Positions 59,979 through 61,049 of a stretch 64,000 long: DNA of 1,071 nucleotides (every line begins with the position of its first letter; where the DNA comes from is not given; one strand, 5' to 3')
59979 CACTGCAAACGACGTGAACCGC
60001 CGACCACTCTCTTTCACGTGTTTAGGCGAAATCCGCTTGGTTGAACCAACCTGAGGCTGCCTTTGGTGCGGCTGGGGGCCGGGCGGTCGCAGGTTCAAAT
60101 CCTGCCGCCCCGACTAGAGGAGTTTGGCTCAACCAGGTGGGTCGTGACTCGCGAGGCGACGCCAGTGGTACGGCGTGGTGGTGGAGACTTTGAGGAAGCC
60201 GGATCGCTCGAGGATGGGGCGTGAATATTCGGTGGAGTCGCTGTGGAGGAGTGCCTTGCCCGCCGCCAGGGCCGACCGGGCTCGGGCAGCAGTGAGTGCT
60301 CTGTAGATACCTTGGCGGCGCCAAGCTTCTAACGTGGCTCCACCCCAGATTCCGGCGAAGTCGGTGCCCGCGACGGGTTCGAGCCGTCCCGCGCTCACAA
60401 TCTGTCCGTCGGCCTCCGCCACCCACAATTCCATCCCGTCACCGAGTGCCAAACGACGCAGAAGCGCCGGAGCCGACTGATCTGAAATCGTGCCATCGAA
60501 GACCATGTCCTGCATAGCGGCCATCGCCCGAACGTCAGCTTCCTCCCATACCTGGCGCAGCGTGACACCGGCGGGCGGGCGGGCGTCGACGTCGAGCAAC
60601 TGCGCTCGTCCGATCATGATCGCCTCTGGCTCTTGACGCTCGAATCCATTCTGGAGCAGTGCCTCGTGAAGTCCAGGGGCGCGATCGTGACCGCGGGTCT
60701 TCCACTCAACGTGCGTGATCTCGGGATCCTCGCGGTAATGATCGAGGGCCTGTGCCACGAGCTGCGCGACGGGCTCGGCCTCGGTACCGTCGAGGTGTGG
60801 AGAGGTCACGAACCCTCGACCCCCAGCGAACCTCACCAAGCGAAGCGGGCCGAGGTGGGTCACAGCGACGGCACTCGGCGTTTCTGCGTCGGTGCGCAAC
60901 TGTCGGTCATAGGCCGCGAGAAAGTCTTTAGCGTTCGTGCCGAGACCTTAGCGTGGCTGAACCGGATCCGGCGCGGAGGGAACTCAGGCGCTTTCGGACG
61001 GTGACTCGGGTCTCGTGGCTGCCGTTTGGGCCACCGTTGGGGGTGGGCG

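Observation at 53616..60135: tRNA-Pro-targeted 6.5-kb island with perfect 67-bp att-like repeats but no recombinase gene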

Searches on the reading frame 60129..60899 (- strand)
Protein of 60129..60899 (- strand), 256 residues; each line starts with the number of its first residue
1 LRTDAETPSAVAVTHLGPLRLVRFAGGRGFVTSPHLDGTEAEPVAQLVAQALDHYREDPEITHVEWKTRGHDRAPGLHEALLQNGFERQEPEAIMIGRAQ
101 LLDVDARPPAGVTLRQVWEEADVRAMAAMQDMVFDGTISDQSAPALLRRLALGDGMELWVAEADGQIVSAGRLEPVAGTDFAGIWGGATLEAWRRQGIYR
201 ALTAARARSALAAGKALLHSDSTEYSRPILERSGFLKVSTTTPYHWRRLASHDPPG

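Call 9: search_protein_families(library=pfam, max_evalue=0.1, proteins=[window:60129-60899:-])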
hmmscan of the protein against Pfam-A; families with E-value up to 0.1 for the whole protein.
window:60129-60899:- (256 aa): 5 families
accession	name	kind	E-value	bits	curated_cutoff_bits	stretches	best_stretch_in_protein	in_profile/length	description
PF00583.31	Acetyltransf_1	-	1.4e-05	25.8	20.7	1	149-235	26-116/116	Acetyltransferase (GNAT) family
PF13508.13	Acetyltransf_7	-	5.5e-05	23.9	27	1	157-214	4-61/84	Acetyltransferase (GNAT) domain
PF13673.13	Acetyltransf_10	-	0.00013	22.4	23.6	1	144-240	19-112/128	Acetyltransferase (GNAT) domain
PF13480.13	Acetyltransf_6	-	0.0041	17.7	22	1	137-214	53-128/143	Acetyltransferase (GNAT) domain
PF13527.13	Acetyltransf_9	-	0.063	13.7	25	0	119-217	6-108/127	Acetyltransferase (GNAT) domain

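Call 20: find_homologous_proteins(query=window:60129-60899:-)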
Query window:60129-60899:- (256 aa): 5095 proteins with E <= 0.001 among 8000 candidates; the best 120 are listed.
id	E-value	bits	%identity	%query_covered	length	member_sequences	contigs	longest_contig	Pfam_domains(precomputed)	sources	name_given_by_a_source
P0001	1.8e-148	511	93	98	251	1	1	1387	PF00583.32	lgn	-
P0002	1.0e-144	499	100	88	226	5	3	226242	PF13673.14,PF00583.32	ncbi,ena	-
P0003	2.9e-143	494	90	97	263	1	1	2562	PF13673.14,PF13508.14,PF00583.32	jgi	jgi:hypothetical protein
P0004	1.9e-133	462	85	97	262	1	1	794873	PF13673.14,PF13508.14,PF00583.32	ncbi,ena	-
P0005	1.0e-132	459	85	97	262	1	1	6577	PF13673.14,PF13508.14,PF00583.32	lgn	-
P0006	1.3e-128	446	83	97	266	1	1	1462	PF13673.14,PF00583.32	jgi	jgi:ribosomal protein S18 acetylase RimI-like enzyme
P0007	1.5e-128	446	83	97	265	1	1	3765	-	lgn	-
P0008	2.5e-128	445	83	97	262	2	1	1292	-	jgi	jgi:hypothetical protein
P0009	6.4e-128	444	84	97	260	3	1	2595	PF13673.14,PF00583.32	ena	-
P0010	4.2e-126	438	81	97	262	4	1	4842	PF13673.14,PF13508.14,PF00583.32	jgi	jgi:hypothetical protein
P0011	6.1e-126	437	82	96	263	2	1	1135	-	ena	-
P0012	7.5e-126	437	81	97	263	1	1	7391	-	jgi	jgi:hypothetical protein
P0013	9.5e-126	437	81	97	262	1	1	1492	PF13673.14,PF13508.14,PF00583.32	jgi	jgi:hypothetical protein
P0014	5.5e-122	424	79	97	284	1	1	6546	-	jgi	jgi:hypothetical protein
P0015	1.6e-120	420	78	97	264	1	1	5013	-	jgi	jgi:hypothetical protein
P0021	1.3e-119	417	77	98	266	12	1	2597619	PF13673.14,PF13508.14,PF00583.32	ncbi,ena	-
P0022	1.5e-119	416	78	97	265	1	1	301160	PF13508.14,PF00583.32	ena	-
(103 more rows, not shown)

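Call 21: find_encoding_contigs(protein=P0002, flank=10000, max_places=10)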
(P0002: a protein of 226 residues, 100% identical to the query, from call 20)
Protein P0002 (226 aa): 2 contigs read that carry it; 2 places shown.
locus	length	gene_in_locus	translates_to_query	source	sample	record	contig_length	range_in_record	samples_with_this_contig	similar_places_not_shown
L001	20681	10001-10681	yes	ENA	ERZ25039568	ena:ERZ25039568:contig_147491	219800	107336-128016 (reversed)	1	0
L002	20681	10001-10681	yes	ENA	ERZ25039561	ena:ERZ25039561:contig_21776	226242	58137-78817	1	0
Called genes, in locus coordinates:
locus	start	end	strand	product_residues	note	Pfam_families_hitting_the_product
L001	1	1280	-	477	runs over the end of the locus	PF06609:TRI12, PF07690:MFS_1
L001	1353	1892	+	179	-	-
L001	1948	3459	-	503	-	PF00041:fn3, PF04185:Phosphoesterase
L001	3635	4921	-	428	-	PF13400:Tad, PF13519:VWA_2 (faint)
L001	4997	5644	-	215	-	PF00211:Guanylate_cyc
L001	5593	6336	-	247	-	PF00561:Abhydrolase_1, PF12697:Abhydrolase_6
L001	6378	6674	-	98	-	-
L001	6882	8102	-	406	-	-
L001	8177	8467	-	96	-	-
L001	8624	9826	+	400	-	-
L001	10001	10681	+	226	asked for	PF00583:Acetyltransf_1 (faint), PF13673:Acetyltransf_10 (weak)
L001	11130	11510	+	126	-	-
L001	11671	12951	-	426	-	PF04542:Sigma70_r2, PF04545:Sigma70_r4 (weak), PF08281:Sigma70_r4_2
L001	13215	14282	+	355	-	PF13400:Tad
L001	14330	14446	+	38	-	-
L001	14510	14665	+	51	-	-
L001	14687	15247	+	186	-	-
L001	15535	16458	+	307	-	PF13400:Tad, PF09977:Tad_C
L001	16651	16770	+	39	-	-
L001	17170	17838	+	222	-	PF07638:Sigma70_ECF (faint), PF04542:Sigma70_r2, PF08281:Sigma70_r4_2, PF04545:Sigma70_r4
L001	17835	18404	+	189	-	-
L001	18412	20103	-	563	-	PF00587:tRNA-synt_2b, PF04073:tRNA_edit, PF03129:HGTP_anticodon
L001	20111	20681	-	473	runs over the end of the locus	PF00890:FAD_binding_2 (faint), PF01134:GIDA (faint), PF03486:HI0933_like (faint), PF07992:Pyr_redox_2, PF12831:FAD_oxidored, PF13738:Pyr_redox_3 (weak), PF00070:Pyr_redox, PF02852:Pyr_redox_dim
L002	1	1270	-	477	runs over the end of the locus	PF06609:TRI12, PF07690:MFS_1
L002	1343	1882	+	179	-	-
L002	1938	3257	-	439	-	PF00041:fn3, PF04185:Phosphoesterase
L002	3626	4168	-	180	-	-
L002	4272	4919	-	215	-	PF13400:Tad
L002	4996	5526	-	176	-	PF00211:Guanylate_cyc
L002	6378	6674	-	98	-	-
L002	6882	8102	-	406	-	-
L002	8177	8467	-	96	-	-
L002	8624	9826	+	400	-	-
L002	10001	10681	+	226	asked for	PF00583:Acetyltransf_1 (faint), PF13673:Acetyltransf_10 (weak)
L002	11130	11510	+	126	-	-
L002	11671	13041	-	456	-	PF04542:Sigma70_r2, PF08281:Sigma70_r4_2, PF04545:Sigma70_r4 (weak)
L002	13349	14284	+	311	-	PF13400:Tad (weak)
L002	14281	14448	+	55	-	-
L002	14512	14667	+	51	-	-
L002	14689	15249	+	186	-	-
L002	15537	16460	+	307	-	PF13400:Tad, PF09977:Tad_C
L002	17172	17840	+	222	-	PF07638:Sigma70_ECF (faint), PF04542:Sigma70_r2, PF08281:Sigma70_r4_2, PF04545:Sigma70_r4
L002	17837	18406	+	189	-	-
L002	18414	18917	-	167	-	PF00587:tRNA-synt_2b (weak), PF03129:HGTP_anticodon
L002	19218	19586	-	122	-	-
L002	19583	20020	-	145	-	PF00587:tRNA-synt_2b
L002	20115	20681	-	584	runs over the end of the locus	PF00364:Biotin_lipoyl (weak), PF00070:Pyr_redox (faint), PF07992:Pyr_redox_2, PF12831:FAD_oxidored, PF02852:Pyr_redox_dim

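Call 22: find_encoding_contigs(protein=P0004, flank=10000, max_places=6)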
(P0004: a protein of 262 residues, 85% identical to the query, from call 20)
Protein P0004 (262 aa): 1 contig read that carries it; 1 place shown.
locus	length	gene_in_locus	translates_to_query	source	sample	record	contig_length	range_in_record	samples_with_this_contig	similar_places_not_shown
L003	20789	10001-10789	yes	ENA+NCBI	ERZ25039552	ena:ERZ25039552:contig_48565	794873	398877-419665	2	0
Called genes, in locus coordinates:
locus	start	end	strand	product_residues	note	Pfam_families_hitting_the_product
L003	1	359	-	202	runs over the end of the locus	PF03446:NAD_binding_2 (faint), PF03807:F420_oxidored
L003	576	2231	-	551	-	-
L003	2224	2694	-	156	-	PF04542:Sigma70_r2 (weak), PF08281:Sigma70_r4_2, PF04545:Sigma70_r4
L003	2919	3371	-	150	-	PF04101:Glyco_tran_28_C, PF06722:EryCIII-like_C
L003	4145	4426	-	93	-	-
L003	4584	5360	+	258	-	PF13468:Glyoxalase_3 (faint)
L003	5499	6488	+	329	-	PF11824:DUF3344 (weak)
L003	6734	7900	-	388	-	PF05147:LANC_like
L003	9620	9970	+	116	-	-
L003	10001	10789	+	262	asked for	PF00583:Acetyltransf_1 (weak), PF13673:Acetyltransf_10 (weak), PF13508:Acetyltransf_7 (weak)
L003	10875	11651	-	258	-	PF01545:Cation_efflux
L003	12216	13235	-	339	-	-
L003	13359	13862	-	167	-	-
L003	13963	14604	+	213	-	PF10502:Peptidase_S26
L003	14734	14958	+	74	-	-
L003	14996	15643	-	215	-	PF00440:TetR_N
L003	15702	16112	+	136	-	PF07366:SnoaL, PF13474:SnoaL_3 (weak), PF12680:SnoaL_2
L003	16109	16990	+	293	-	PF01370:Epimerase, PF05368:NmrA, PF13460:NAD_binding_10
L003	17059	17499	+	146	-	PF10604:Polyketide_cyc2, PF08327:AHSA1 (weak)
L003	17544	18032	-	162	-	PF13463:HTH_27 (faint), PF12802:MarR_2, PF01047:MarR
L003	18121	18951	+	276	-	PF00398:RrnaAD (weak), PF08241:Methyltransf_11, PF08242:Methyltransf_12, PF13649:Methyltransf_25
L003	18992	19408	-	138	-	PF01243:PNPOx_N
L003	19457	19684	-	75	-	-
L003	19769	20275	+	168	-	-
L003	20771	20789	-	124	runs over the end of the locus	-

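Call 26: find_encoding_contigs(protein=P0021, flank=10000, max_places=4)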
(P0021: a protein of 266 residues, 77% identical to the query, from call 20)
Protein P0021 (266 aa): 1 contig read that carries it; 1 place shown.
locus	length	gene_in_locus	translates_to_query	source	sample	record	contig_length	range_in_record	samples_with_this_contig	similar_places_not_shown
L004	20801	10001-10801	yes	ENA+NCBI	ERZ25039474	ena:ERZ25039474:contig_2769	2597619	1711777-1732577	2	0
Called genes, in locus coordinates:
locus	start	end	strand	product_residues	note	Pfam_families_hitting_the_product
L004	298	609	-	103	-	-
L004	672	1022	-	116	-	-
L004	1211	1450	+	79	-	-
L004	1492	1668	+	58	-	-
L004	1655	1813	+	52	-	-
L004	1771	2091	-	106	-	-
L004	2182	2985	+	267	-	PF12802:MarR_2 (weak), PF09339:HTH_IclR, PF01614:IclR_C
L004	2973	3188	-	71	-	-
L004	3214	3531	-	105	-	-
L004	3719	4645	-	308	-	PF00528:BPD_transp_1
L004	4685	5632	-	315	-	PF00528:BPD_transp_1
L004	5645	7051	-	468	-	PF01547:SBP_bac_1, PF13416:SBP_bac_8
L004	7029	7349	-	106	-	-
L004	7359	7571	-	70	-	-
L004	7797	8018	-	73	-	-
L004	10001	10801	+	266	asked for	PF13673:Acetyltransf_10, PF00583:Acetyltransf_1 (weak), PF13508:Acetyltransf_7 (weak)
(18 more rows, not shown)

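Call 27: find_encoding_contigs(protein=P0022, flank=10000, max_places=4)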
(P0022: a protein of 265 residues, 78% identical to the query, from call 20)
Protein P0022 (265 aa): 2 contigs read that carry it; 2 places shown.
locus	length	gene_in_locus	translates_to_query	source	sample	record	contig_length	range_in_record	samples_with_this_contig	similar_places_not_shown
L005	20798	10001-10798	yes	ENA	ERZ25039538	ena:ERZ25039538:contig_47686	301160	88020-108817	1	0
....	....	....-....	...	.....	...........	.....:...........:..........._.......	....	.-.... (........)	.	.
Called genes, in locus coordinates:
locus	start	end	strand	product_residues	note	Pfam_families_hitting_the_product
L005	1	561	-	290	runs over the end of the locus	PF00797:Acetyltransf_2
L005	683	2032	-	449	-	PF00089:Trypsin, PF13365:Trypsin_2, PF00595:PDZ, PF13180:PDZ_2, PF17820:PDZ_6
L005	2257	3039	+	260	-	PF00106:adh_short, PF08659:KR (faint), PF13561:adh_short_C2 (weak)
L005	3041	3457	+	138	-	PF02311:AraC_binding (weak), PF07883:Cupin_2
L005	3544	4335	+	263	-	-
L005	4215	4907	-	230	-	PF00083:Sugar_tr (weak), PF07690:MFS_1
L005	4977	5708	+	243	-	PF00440:TetR_N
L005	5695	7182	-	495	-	PF23186:DUF7059, PF05175:MTS, PF06325:PrmA, PF13847:Methyltransf_31, PF08241:Methyltransf_11, PF08242:Methyltransf_12 (weak), PF13649:Methyltransf_25, PF25004:DUF7782 (weak)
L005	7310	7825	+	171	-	-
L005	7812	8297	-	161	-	PF08808:RES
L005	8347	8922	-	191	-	PF07336:ABATE, PF11706:zf-CGNR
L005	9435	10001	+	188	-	-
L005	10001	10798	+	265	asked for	PF00583:Acetyltransf_1 (faint), PF13508:Acetyltransf_7 (faint)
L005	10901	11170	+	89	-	-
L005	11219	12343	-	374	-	PF03176:MMPL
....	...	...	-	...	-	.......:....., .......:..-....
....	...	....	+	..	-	-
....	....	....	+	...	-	-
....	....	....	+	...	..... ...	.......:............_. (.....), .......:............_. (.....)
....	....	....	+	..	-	-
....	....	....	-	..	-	?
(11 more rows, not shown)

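Call 31: find_related_loci(query=L001:18412-20103:-, collection=genome_contigs, flank=10000)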
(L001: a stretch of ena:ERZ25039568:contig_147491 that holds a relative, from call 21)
Query L001:18412-20103:- (563 aa) in genome_contigs; peptide patterns used: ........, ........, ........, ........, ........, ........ (x = any residue, [..] = any of these).
600 stretches matched a pattern (row limit reached: there are more); 592 encode a relative of the query (tblastn E <= 1e-3); the best 80 are kept; 80 distinct loci.
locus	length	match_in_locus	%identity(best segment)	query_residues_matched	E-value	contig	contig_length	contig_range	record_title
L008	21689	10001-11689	86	1-563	0e+0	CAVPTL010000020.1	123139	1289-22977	MAG: uncultured Actinomycetes bacterium isolate MFD09368.bin.1.228 genome assembly, contig: contig_92468, whole genome s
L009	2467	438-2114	70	5-563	0e+0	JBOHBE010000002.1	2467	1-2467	MAG: Gaiellales bacterium isolate TC-S_metawrap_bin.201 k127_1009003, whole genome shotgun sequence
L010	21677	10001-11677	69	5-563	0e+0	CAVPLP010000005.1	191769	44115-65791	MAG: uncultured Actinomycetes bacterium isolate MFD00392.bin.1.415 genome assembly, contig: contig_42057, whole genome s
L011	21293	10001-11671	56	4-561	0e+0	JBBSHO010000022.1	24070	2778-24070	MAG: Gaiellales bacterium isolate LS2_sbin.7 LS2_sbin.7_K_845065_L_24070_cov_29.8083, whole genome shotgun sequence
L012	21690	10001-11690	95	1-563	0e+0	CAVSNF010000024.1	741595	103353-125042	MAG: uncultured Actinomycetes bacterium isolate MFD03975.bin.2.246 genome assembly, contig: contig_3777, whole genome sh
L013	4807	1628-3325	56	4-563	0e+0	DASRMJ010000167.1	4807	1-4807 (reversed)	MAG TPA_asm: Thermoleophilia bacterium isolate SMAG_U10212 k141_130559, whole genome shotgun sequence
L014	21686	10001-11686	53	1-562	0e+0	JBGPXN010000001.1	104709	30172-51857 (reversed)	MAG: Candidatus Methylomirabilia bacterium isolate OBJ1_062018_090_37 k141_390944_length_104709_cov_22.1889, whole genom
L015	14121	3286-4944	52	4-561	0e+0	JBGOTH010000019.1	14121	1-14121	MAG: Candidatus Methylomirabilia bacterium isolate OBJ_0618_7090110_167 k141_8813991_length_14121_cov_31.9691, whole gen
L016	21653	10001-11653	49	4-555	0e+0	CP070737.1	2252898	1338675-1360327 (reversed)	MAG: Nitrospiraceae bacterium isolate bin398 chromosome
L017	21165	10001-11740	50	2-557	1e-171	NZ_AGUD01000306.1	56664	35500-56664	Patulibacter medicamentivorans strain I11 contig306, whole genome shotgun sequence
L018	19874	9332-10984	52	1-544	1e-170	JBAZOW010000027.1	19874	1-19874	MAG: Patulibacter sp. isolate SO_2017_SWC_15 scaffold_2305_c1_LP-4_2017, whole genome shotgun sequence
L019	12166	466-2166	51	2-557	3e-165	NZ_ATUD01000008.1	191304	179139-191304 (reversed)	Patulibacter americanus DSM 16676 F593DRAFT_scaffold00008.8_C, whole genome shotgun sequence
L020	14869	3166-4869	48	4-553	7e-164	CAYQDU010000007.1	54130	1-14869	MAG TPA_asm: uncultured Anaerolinea sp. isolate binchicken_co20_395 genome assembly, contig: NODE_1473_length_54130_cov_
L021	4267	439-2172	47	4-563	3e-168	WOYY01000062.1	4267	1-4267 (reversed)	MAG: Anaerolineaceae bacterium isolate WOFB10 NODE_9565_length_4267_cov_18.560541, whole genome shotgun sequence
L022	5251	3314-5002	48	6-562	5e-165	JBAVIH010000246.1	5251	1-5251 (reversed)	MAG: Bryobacteraceae bacterium isolate MFD02961_ilm_asm_bin25 k127_200262, whole genome shotgun sequence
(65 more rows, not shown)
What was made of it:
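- Tried and rejected: ProRS was a better anchor (call 31).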

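Call 41: find_homologous_proteins(query=L001:13215-14282:+)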
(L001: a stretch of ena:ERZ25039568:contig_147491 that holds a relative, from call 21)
Query L001:13215-14282:+ (355 aa): 274 proteins with E <= 0.001 among 8000 candidates; the best 120 are listed.
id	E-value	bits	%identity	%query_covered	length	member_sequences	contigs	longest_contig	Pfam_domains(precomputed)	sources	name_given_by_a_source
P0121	4.0e-230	781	100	100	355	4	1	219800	PF13400.12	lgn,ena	-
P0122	1.1e-160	553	76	93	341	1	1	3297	PF13400.12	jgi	jgi:Flp pilus assembly protein TadG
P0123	5.6e-150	517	71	93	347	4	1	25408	PF13400.12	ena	-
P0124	3.3e-147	508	72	88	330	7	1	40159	PF09977.15,PF13400.12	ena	-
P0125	6.7e-145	501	83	77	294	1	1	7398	-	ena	-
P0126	5.7e-144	498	86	75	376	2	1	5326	PF13400.12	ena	-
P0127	1.0e-137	477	68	89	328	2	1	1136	PF13400.12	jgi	jgi:Flp pilus assembly protein TadG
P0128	3.4e-137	475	64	95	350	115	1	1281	PF13400.12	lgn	-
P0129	6.0e-136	471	67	88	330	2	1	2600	PF09977.15,PF13400.12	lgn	-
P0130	6.2e-136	471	64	99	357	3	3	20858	PF13400.12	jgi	jgi:Flp pilus assembly protein TadG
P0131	9.9e-136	470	61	100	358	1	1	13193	PF13400.12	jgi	jgi:Flp pilus assembly protein TadG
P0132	1.1e-135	470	63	96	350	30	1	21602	PF13400.12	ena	-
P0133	1.2e-135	470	65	94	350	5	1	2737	PF13400.12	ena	-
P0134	1.3e-135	470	66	89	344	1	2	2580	PF13400.12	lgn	-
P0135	1.1e-134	467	66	89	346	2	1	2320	PF13400.12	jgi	jgi:Flp pilus assembly protein TadG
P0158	1.3e-130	454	62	96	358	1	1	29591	PF13400.12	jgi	jgi:hypothetical protein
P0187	2.7e-123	430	83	70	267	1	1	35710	-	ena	-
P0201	3.4e-120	419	85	65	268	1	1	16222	PF13400.12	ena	-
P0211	7.6e-111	389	84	64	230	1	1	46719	PF13400.12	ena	-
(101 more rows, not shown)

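Call 42: find_encoding_contigs(protein=P0158, flank=10000, max_places=3)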
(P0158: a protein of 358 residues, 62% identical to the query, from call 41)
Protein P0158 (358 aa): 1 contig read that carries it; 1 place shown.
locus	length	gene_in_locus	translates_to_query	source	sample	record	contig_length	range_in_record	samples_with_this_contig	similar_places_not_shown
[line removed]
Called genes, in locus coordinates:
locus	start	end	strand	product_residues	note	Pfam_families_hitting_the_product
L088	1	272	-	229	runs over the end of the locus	PF00027:cNMP_binding, PF13545:HTH_Crp_2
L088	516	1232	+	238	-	-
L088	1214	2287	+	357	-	PF11199:DUF2891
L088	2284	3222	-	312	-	-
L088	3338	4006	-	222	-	PF01209:Ubie_methyltran, PF13847:Methyltransf_31 (weak), PF08241:Methyltransf_11, PF08242:Methyltransf_12 (weak), PF13649:Methyltransf_25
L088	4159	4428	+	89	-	PF09851:SHOCT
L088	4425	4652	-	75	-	-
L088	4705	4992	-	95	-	-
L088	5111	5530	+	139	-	PF07238:PilZ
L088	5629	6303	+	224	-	PF07238:PilZ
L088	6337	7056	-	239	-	-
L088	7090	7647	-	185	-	PF04542:Sigma70_r2 (weak), PF08281:Sigma70_r4_2, PF04545:Sigma70_r4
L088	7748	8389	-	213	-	-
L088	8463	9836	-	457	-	PF04542:Sigma70_r2, PF04545:Sigma70_r4 (faint), PF08281:Sigma70_r4_2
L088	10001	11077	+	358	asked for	PF13400:Tad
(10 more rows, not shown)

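Call 43: find_encoding_contigs(protein=P0211, flank=10000, max_places=3)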
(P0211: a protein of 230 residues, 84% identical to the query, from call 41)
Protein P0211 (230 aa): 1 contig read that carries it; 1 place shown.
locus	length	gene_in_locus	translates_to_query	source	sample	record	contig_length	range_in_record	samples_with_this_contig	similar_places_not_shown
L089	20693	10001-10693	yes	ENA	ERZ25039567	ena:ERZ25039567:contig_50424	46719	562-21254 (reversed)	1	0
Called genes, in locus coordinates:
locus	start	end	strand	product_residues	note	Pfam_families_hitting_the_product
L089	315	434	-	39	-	-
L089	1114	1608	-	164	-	PF13400:Tad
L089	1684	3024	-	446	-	PF00561:Abhydrolase_1, PF00211:Guanylate_cyc (weak)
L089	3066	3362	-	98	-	-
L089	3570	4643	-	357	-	-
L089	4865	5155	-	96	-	-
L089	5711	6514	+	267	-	-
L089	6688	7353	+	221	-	PF00583:Acetyltransf_1 (faint), PF13508:Acetyltransf_7 (faint)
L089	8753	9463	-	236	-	PF08281:Sigma70_r4_2, PF04545:Sigma70_r4 (weak)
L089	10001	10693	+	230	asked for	PF13400:Tad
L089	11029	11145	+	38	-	-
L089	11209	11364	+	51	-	-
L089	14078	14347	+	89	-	PF04542:Sigma70_r2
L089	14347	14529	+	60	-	PF08281:Sigma70_r4_2, PF04545:Sigma70_r4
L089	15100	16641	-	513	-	PF00587:tRNA-synt_2b, PF04073:tRNA_edit, PF03129:HGTP_anticodon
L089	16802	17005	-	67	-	PF02852:Pyr_redox_dim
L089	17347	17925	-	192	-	PF07992:Pyr_redox_2, PF00070:Pyr_redox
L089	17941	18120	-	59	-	-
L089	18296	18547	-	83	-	PF00364:Biotin_lipoyl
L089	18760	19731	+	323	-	PF00676:E1_dh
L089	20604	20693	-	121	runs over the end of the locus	-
